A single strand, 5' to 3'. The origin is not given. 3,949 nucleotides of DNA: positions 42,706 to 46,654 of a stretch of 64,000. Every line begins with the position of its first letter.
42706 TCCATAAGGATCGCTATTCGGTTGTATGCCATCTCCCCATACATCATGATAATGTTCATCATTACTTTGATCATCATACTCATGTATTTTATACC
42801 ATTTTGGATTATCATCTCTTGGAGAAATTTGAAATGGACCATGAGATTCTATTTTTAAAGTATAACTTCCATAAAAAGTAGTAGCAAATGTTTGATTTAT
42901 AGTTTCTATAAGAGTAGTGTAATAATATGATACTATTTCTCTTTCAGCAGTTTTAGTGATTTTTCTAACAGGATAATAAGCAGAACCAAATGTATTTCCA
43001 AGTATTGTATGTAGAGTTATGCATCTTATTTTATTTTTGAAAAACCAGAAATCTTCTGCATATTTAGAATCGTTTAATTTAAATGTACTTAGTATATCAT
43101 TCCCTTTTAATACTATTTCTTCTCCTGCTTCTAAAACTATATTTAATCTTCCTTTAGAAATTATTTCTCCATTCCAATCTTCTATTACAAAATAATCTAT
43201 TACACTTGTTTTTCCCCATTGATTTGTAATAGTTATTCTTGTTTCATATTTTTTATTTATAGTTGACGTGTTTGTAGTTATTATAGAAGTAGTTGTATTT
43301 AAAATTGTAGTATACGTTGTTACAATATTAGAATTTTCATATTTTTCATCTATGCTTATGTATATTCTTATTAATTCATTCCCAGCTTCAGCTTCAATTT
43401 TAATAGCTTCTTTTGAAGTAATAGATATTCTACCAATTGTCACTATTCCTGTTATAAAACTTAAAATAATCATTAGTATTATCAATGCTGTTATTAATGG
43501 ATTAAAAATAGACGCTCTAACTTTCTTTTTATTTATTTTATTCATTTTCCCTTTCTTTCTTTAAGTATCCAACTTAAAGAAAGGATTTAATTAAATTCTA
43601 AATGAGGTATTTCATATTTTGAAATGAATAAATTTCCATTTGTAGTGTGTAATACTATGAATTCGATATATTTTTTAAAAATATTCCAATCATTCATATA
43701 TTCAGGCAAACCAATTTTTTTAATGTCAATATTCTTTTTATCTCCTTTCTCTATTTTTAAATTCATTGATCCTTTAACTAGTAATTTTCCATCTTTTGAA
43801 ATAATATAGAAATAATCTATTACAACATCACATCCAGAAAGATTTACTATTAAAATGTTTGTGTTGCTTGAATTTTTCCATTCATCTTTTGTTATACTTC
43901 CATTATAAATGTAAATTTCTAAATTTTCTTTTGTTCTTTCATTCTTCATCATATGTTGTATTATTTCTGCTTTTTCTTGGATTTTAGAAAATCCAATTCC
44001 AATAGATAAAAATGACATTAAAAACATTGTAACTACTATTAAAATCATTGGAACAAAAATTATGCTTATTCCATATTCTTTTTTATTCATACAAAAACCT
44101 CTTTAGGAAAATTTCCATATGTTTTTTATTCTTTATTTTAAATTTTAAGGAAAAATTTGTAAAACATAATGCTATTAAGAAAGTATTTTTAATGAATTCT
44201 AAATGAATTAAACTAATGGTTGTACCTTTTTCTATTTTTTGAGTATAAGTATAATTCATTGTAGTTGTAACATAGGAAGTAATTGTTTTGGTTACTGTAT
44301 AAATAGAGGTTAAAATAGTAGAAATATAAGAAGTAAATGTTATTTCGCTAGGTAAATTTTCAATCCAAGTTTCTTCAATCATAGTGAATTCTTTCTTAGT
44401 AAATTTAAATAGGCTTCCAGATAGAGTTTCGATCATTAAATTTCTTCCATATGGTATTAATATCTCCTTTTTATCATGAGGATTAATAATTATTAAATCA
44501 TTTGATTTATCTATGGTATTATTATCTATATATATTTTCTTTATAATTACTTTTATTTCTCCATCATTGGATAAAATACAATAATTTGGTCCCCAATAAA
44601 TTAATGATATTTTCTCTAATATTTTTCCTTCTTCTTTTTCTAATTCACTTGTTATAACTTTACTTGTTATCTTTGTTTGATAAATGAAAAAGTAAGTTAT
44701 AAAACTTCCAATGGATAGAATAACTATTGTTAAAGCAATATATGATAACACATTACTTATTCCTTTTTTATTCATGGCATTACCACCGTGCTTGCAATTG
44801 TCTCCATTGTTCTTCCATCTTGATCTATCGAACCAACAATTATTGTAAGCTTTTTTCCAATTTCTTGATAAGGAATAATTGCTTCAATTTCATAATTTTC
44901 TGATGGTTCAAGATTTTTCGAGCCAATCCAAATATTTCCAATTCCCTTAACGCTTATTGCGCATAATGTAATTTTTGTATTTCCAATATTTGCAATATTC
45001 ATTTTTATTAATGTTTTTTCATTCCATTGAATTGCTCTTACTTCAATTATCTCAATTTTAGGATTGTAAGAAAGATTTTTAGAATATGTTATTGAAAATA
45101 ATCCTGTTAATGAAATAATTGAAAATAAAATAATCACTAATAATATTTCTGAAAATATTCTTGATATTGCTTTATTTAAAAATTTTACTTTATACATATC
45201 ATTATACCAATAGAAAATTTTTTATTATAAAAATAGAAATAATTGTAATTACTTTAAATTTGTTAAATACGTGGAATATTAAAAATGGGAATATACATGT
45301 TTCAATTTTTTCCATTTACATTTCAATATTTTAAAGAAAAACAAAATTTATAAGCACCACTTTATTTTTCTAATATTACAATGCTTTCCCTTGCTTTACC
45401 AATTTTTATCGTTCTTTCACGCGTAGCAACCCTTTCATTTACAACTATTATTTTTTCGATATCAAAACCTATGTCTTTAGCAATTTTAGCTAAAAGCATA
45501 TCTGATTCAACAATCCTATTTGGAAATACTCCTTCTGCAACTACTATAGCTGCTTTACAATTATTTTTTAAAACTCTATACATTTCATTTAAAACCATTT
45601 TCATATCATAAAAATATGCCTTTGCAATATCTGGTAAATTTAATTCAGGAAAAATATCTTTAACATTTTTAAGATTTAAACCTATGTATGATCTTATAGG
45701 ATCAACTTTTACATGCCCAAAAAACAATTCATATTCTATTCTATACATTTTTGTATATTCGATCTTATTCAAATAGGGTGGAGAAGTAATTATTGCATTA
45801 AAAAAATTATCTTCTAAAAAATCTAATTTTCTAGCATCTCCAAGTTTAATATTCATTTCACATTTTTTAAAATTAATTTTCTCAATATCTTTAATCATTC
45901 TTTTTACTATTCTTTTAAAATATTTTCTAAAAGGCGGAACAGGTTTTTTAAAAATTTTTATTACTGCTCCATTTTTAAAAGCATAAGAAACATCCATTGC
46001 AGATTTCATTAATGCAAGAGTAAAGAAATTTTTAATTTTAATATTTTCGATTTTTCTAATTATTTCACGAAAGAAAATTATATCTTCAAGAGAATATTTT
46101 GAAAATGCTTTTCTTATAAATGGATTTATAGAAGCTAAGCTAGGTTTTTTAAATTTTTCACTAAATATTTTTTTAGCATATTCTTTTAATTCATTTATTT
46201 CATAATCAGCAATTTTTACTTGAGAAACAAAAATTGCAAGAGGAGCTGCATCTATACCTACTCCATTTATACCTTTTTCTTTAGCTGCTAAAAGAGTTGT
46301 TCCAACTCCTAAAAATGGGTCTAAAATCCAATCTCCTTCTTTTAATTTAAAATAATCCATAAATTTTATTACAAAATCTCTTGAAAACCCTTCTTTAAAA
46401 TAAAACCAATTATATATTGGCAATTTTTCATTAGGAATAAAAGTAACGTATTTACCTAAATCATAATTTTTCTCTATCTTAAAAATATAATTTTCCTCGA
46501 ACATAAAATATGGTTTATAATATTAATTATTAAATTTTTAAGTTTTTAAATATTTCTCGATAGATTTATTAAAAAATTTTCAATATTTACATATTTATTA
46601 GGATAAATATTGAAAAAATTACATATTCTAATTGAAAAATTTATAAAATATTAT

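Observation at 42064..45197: Four-gene operon of paralogous pilin-like proteins, no assembly ATPase or platform, one subunit with a large unknown Trp/Tyr/Asp-rich domain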

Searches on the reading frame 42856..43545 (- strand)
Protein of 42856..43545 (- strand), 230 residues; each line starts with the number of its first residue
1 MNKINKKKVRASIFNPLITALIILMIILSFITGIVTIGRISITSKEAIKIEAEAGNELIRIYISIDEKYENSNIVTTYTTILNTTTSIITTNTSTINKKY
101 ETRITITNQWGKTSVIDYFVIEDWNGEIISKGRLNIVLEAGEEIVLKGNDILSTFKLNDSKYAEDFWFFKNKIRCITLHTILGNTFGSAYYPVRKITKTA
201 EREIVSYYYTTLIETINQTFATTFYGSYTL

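Call 53: find_related_loci(query=A4, collection=metagenome_contigs, flank=10000)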
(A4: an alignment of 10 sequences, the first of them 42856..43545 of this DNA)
Query A4 (230 aa) in metagenome_contigs; peptide patterns used: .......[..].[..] (x = any residue, [..] = any of these).
49 stretches matched a pattern; 32 encode a relative of the query (tblastn E <= 1e-3); 32 distinct loci.
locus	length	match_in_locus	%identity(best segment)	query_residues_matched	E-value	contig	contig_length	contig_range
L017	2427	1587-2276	77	1-230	8e-108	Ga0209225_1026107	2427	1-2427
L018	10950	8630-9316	75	1-230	8e-101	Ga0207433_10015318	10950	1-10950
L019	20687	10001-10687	78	1-230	2e-99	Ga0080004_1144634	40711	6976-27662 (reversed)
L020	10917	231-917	78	1-230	2e-99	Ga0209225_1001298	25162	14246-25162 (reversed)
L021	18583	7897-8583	77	1-230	4e-98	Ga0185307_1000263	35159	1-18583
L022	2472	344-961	61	21-230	4e-71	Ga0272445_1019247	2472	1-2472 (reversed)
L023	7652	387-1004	62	21-230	9e-68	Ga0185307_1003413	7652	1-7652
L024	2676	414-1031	62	21-230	2e-68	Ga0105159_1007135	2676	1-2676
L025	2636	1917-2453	66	21-199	1e-67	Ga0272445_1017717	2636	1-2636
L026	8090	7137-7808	59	2-219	7e-63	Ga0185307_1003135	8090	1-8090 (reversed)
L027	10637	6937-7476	51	4-207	9e-58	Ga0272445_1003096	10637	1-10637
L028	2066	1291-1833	51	3-207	2e-58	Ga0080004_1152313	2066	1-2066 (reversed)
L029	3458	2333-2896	51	3-214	6e-57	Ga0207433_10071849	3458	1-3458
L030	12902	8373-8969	57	30-219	3e-56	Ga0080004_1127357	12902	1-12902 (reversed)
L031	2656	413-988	51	2-199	2e-43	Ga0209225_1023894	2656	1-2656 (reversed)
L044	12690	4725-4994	30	99-190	5e-9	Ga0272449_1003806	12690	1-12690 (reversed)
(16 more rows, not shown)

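Call 58: search_protein_families(library=pfam, proteins=[L044:6001-7389:+, L044:7335-8081:+, L044:8074-9750:+, L044:9747-11627:+, L044:11629-12690:+], max_evalue=0.01)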
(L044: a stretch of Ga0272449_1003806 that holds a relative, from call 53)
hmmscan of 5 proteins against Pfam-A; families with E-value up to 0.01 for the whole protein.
L044:6001-7389:+ (462 aa): 2 families
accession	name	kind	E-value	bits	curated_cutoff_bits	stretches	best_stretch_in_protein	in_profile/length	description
PF13231.12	PMT_2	-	9.6e-12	45.8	26.1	1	111-249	2-140/160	Dolichyl-phosphate-mannose-protein mannosyltransferase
PF02366.24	PMT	-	4e-11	43.4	22.7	1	128-231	80-194/245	Dolichyl-phosphate-mannose-protein mannosyltransferase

L044:7335-8081:+ (248 aa): 1 family
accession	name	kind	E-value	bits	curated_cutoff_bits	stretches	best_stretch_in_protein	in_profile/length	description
PF01944.22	SpoIIM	-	0.00014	22.3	26.9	1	30-244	3-159/163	Stage II sporulation protein M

L044:8074-9750:+ (558 aa): 6 families
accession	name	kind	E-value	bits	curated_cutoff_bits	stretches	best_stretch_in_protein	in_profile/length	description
PF00437.27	T2SSE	-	4.1e-30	105.1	24.9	1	259-429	104-265/370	Type II/IV secretion system protein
PF00005.33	ABC_tran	-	0.00016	22.8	25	1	299-333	12-46/137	ABC transporter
PF13401.12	AAA_22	-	0.0002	22.1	27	0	297-331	4-41/130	AAA domain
PF13555.12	AAA_29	-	0.00054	20.1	27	1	300-325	24-49/61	P-loop containing region of AAA domain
PF13191.12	AAA_16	-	0.0041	18.1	32.6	0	294-350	20-75/167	AAA ATPase domain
PF13476.12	AAA_23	-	0.0063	17.6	27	1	301-322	22-43/201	AAA domain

L044:9747-11627:+ (626 aa): 1 family
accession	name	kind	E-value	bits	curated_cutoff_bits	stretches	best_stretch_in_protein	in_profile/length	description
PF00482.28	T2SSF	-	3.9e-22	79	25.2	2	155-281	1-122/125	Type II secretion system (T2SS), protein F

L044:11629-12690:+ (354 aa): 1 family
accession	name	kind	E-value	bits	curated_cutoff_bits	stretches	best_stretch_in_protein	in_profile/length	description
PF18998.6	Flg_new_2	-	1.6e-05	25.3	23.6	1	38-109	5-71/73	Divergent InlB B-repeat domain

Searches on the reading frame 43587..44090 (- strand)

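Call 3: search_protein_families(library=pfam, proteins=[window:43587-44090:-], max_evalue=1)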
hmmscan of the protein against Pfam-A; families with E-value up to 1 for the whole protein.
window:43587-44090:- (167 aa): 2 families
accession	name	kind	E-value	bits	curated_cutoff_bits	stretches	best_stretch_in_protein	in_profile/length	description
PF20828.2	ATV_ORF273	-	0.027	14.4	27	1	78-139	19-80/246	Acidianus two-tailed virus, ORF273 protein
PF20545.3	DUF6759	-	0.2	12.3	27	0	36-65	4-33/94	Domain of unknown function (DUF6759)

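Call 4: search_protein_families(library=ncbifam, proteins=[window:43587-44090:-], max_evalue=1)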
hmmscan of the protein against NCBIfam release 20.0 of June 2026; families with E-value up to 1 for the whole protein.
window:43587-44090:- (167 aa): 1 family
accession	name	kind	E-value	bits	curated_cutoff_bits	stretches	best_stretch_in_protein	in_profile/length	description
TIGR01021.1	rpsE_bact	equivalog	0.11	12.3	164.05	1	30-82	39-90/156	30S ribosomal protein S5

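Call 83: search_protein_families(library=phrogs, proteins=[window:43587-44090:-], max_evalue=0.01)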
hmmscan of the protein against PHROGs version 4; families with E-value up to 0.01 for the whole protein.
window:43587-44090:- (167 aa): 0 families

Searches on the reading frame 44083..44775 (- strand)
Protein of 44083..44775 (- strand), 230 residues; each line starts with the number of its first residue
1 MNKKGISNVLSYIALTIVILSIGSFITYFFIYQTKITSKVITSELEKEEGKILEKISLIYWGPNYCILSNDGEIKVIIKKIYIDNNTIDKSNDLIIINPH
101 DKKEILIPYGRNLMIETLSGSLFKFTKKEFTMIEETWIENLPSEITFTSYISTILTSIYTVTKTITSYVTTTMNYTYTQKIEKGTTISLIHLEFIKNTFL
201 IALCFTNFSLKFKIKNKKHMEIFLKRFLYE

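Call 3: search_protein_families(library=pfam, proteins=[window:44083-44775:-], max_evalue=1)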
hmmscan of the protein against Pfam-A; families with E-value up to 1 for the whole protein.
window:44083-44775:- (230 aa): 1 family
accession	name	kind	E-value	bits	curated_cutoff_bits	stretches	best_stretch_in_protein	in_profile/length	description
PF04114.19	Gaa1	-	0.0049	16.5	28.6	1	11-212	255-398/497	Gaa1-like, GPI transamidase component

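Call 4: search_protein_families(library=ncbifam, proteins=[window:44083-44775:-], max_evalue=1)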
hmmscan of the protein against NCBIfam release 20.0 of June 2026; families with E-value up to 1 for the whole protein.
window:44083-44775:- (230 aa): 1 family
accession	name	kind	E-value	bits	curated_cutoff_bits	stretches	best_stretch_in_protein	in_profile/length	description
NF046074.1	UpsB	equivalog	5.9e-06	26.4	70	1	4-91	1-90/126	pilin subunit UpsB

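Call 83: search_protein_families(library=phrogs, proteins=[window:44083-44775:-], max_evalue=0.01)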
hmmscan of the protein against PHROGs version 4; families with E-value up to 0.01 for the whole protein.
window:44083-44775:- (230 aa): 0 families

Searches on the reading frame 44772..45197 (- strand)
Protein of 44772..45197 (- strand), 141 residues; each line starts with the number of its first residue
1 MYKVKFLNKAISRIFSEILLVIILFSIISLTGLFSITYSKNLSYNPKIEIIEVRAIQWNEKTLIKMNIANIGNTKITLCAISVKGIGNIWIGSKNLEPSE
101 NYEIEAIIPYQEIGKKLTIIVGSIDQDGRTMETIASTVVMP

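Call 3: search_protein_families(library=pfam, proteins=[window:44772-45197:-], max_evalue=1)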
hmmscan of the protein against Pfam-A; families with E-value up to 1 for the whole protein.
window:44772-45197:- (141 aa): 1 family
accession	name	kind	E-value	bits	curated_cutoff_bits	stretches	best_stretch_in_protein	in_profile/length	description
PF09624.15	DUF2393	-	5.1e-06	27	26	1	19-84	18-85/146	Protein of unknown function (DUF2393)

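Call 4: search_protein_families(library=ncbifam, proteins=[window:44772-45197:-], max_evalue=1)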
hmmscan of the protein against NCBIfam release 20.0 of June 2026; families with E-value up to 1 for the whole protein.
window:44772-45197:- (141 aa): 2 families
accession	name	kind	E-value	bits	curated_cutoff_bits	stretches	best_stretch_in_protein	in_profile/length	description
NF046073.1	UpsA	equivalog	1.6e-05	25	130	1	8-136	1-133/136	pilin subunit UpsA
NF046074.1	UpsB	equivalog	0.31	11.1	70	1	9-121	1-118/126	pilin subunit UpsB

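Call 21: find_homologous_proteins(query=window:44772-45197:-, max_evalue=0.001)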
Query window:44772-45197:- (141 aa): 17 proteins with E <= 0.001 among 29 candidates.
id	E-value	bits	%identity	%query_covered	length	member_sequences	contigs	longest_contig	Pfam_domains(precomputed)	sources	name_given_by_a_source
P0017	1.0e-81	289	100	100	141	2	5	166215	-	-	-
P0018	9.6e-69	247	87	100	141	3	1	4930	PF09624.16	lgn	-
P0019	6.5e-68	245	84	100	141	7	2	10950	PF09624.16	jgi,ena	-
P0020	3.2e-63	229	80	100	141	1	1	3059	PF09624.16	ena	-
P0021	2.3e-62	227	82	94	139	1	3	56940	PF09624.16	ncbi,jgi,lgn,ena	-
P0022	2.9e-62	226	81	94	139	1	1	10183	PF09624.16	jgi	-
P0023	1.6e-59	217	80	97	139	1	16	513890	-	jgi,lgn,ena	jgi:hypothetical protein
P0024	9.2e-55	202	77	97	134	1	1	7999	PF09624.16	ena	-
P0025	8.2e-52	192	71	96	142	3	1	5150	-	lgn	-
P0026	1.1e-47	179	66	96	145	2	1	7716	-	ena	-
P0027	1.7e-47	179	67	96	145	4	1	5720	-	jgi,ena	-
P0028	6.3e-46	173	65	96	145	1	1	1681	-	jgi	jgi:hypothetical protein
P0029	2.3e-39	152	61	96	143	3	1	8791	-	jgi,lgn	jgi:hypothetical protein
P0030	2.1e-36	143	58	96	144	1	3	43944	-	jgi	jgi:hypothetical protein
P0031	7.4e-36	141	60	96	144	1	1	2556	-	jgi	jgi:hypothetical protein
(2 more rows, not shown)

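Call 22: find_encoding_contigs(protein=P0023, flank=10000, max_places=3)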
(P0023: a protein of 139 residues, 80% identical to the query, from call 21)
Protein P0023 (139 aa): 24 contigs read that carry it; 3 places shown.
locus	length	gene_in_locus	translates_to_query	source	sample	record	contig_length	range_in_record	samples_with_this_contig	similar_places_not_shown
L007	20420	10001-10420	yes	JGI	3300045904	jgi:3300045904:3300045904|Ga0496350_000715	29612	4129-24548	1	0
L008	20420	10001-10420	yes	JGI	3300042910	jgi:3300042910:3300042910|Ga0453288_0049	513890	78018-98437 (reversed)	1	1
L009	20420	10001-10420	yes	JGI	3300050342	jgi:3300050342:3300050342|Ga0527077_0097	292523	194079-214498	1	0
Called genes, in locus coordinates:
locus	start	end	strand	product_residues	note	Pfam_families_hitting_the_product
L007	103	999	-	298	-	PF00528:BPD_transp_1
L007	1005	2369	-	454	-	PF01547:SBP_bac_1, PF13416:SBP_bac_8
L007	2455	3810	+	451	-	PF01546:Peptidase_M20, PF07687:M20_dimer (faint)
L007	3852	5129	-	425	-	PF01408:GFO_IDH_MocA, PF22725:GFO_IDH_MocA_C3 (weak)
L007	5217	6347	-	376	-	PF04055:Radical_SAM, PF13353:Fer4_12 (faint)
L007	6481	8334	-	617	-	PF17297:PEPCK_N, PF01293:PEPCK_ATP (faint), PF00821:PEPCK_GTP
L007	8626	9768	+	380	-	PF01555:N6_N4_Mtase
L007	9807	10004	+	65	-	-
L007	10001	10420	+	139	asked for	-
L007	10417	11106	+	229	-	-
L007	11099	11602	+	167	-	-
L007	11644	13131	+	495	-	-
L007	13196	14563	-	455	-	PF02878:PGM_PMM_I, PF02879:PGM_PMM_II, PF02880:PGM_PMM_III, PF00408:PGM_PMM_IV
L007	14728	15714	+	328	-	-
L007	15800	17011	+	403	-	PF26686:DUF8575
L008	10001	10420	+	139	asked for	-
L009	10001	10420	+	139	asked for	-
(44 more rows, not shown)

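Call 37: search_solved_structures(query=window:44772-45197:-, max_evalue=10)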
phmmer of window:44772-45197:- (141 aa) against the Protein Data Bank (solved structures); distinct sequences matched with E-value up to 10: 3.
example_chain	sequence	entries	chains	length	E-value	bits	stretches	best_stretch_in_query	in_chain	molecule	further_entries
9mq1_H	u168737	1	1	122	0.35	14.1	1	32-89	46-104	20D10 Heavy Chain Fab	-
7rh6_Q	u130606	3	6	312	0.75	13.1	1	17-61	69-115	Cytochrome aa3 subunit 2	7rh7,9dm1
6adq_E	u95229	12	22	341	0.87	12.9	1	17-61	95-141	Cytochrome c oxidase subunit 2 | Cytochrome aa3 subunit 2 | cytochrome-c oxidase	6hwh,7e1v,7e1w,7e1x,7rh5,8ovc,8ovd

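Call 82: search_solved_structures(query=A5, max_evalue=1)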
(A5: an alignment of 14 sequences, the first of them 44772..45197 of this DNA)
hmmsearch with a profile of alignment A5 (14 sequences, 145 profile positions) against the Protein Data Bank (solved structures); distinct sequences matched with E-value up to 1: 4.
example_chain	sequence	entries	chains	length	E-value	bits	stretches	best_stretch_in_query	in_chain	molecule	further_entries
8fk7_A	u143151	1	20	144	0.0017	21.2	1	11-108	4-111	Flagellin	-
8q30_A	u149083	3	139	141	0.011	18.6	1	22-110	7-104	DUF4352 domain-containing protein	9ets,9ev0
6w8u_A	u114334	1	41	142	0.056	16.3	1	22-125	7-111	pilin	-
8fj5_A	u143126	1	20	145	0.24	14.2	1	5-40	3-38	Pilin_N domain-containing protein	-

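Call 83: search_protein_families(library=phrogs, proteins=[window:44772-45197:-], max_evalue=0.01)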
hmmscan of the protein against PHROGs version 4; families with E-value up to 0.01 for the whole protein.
window:44772-45197:- (141 aa): 0 families

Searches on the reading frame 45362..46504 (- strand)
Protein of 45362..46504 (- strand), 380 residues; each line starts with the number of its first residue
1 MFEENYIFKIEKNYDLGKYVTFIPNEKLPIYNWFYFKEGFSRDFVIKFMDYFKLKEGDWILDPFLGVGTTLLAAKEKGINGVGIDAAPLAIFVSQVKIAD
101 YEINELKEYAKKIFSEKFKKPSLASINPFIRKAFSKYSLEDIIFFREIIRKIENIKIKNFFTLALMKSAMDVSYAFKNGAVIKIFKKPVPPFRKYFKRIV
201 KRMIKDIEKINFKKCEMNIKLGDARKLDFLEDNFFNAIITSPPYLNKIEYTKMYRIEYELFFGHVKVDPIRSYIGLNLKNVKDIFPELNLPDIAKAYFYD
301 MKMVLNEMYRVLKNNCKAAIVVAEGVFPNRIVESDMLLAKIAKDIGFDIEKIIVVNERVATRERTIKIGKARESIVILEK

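Call 3: search_protein_families(library=pfam, proteins=[window:45362-46504:-], max_evalue=1)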
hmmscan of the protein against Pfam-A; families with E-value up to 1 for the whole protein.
window:45362-46504:- (380 aa): 4 families
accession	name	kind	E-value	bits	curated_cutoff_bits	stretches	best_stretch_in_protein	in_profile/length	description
PF01555.25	N6_N4_Mtase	-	6.1e-13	49.7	26.7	2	55-87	180-212/221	DNA methylase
PF01170.24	UPF0020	-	0.00071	19.8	22.3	1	216-260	104-147/197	RMKL-like, methyltransferase domain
PF13649.12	Methyltransf_25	-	0.036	15.2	27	0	202-241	32-71/97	Methyltransferase domain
PF08241.18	Methyltransf_11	-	0.066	14.3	21.2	0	297-317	72-92/95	Methyltransferase domain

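Call 4: search_protein_families(library=ncbifam, proteins=[window:45362-46504:-], max_evalue=1)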
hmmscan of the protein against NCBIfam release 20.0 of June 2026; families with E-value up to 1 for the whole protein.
window:45362-46504:- (380 aa): 7 families
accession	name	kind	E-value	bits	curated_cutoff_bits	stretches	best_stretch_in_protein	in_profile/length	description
TIGR01177.1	TIGR01177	hypoth_equivalog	1e-07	31.6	316.55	2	53-136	179-265/330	TIGR01177 family methyltransferase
NF050803.1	DnaMtaseCcrMCaul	equivalog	0.00063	18.8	830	1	55-121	204-268/350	adenine-specific DNA-methyltransferase CcrM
NF008823.0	PRK11873.1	subfamily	0.0029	17.1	263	1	300-337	161-200/272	arsenite methyltransferase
NF008572.0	PRK11524.1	equivalog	0.0043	16.2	292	1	55-126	213-287/294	adenine-specific DNA-methyltransferase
NF010253.0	PRK13699.1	subfamily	0.0051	16.5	244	0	56-85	163-192/226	DNA methyltransferase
NF007794.0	PRK10494.1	equivalog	0.096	12.1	205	1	305-370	109-174/259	envelope biogenesis factor ElyC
NF045667.1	MTase_DVU1556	equivalog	0.21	11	155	0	47-89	13-56/213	DVU_1556 family methyltransferase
